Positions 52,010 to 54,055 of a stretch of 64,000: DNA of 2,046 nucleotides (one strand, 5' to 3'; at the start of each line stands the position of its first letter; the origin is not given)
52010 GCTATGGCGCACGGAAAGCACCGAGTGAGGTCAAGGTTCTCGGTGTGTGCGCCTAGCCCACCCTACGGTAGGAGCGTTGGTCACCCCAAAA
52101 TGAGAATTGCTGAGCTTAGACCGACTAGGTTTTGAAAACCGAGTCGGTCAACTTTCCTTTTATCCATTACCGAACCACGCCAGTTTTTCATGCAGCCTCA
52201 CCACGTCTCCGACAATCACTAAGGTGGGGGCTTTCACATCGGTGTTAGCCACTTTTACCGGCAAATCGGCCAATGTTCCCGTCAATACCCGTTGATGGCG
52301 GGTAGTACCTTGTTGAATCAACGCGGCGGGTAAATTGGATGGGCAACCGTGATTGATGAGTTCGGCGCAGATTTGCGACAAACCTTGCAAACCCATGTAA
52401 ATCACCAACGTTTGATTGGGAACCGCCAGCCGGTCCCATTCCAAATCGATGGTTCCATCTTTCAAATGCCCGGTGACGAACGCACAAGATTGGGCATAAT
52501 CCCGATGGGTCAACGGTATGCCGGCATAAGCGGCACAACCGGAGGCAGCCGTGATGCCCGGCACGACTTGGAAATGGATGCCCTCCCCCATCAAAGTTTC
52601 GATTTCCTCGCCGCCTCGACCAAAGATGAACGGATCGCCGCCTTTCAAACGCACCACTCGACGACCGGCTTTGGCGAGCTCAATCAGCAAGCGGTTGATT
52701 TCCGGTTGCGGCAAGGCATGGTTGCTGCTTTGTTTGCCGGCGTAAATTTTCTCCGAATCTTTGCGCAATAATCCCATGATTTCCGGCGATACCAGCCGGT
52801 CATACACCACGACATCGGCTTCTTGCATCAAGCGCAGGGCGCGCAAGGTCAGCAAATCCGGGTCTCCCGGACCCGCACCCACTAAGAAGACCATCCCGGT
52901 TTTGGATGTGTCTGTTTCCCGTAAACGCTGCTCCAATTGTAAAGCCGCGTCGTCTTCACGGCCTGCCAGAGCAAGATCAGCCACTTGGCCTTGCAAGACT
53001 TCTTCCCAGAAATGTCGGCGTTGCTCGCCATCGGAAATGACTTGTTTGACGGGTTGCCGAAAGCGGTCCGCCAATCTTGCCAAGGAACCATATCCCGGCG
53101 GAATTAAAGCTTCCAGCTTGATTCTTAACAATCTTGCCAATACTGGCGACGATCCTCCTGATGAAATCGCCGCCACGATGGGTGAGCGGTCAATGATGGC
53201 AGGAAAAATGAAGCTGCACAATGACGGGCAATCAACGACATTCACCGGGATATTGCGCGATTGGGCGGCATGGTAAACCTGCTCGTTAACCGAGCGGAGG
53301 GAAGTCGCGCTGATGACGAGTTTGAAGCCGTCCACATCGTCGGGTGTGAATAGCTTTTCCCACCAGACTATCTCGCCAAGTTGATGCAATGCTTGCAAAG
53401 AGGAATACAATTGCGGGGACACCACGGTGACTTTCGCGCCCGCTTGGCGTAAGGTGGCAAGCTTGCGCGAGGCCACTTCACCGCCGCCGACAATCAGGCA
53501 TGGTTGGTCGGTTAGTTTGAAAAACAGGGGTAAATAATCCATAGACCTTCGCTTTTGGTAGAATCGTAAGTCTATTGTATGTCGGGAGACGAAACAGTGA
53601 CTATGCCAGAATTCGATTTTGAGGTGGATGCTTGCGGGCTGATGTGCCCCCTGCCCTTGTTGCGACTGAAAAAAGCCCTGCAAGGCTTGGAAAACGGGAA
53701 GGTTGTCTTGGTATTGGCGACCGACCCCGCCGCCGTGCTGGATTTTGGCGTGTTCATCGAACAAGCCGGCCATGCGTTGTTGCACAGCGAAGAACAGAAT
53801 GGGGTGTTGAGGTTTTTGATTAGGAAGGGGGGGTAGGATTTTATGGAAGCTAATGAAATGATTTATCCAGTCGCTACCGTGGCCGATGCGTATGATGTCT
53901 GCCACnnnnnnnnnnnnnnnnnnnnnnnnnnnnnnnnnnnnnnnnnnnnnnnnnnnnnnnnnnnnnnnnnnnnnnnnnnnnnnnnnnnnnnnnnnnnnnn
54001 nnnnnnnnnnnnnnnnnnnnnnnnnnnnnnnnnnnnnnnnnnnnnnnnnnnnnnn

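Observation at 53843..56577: Overlapping pair: ORC/Cdc6-like AAA+ ATPase plus a P-loop-less NTPase-like/TPR protein with no recognisable effector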

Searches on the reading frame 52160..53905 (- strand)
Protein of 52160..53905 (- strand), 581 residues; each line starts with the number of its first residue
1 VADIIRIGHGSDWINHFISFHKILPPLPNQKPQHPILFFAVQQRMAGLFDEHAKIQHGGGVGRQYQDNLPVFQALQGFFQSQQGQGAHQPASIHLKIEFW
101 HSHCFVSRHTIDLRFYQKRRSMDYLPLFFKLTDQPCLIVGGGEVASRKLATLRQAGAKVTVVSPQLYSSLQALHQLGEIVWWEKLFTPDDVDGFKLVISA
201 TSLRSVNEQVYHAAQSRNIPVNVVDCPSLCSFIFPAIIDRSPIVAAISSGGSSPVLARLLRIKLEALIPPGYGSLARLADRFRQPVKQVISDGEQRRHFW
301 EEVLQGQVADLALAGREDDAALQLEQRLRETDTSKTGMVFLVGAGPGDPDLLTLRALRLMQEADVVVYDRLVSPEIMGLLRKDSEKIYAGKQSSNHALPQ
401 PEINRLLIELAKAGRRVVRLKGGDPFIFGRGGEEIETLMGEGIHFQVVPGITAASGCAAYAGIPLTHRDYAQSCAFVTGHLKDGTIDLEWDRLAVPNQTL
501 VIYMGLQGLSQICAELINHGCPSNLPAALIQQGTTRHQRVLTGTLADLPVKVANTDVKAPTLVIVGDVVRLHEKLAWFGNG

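Call 31: search_protein_families(library=pfam, proteins=[window:52160-53905:-], max_evalue=0.00001)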
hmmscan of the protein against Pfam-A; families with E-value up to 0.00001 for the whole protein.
window:52160-53905:- (581 aa): 3 families
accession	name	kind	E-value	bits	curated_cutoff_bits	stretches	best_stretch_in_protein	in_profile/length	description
PF00590.25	TP_methylase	-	1.9e-55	188.6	27.8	1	338-548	1-211/212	Tetrapyrrole (Corrin/Porphyrin) Methylases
PF13241.12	NAD_binding_7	-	9.1e-33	113.4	22.1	1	127-236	1-104/104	Putative NAD(P)-binding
PF10414.14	CysG_dimeriser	-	1.5e-19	70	23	1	271-328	1-58/58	Sirohaem synthase dimerisation region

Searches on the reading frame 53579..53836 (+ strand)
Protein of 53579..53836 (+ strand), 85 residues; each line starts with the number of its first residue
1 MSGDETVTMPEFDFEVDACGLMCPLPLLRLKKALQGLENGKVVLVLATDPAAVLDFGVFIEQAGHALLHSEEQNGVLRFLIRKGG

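Call 3: search_protein_families(library=pfam, proteins=[window:53579-53836:+], max_evalue=0.1)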
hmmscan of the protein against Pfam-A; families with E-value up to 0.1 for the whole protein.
window:53579-53836:+ (85 aa): 1 family
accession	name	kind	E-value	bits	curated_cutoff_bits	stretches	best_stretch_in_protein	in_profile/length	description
PF01206.22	TusA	-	1e-20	73.8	28.6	1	15-83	2-70/70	Sulfurtransferase TusA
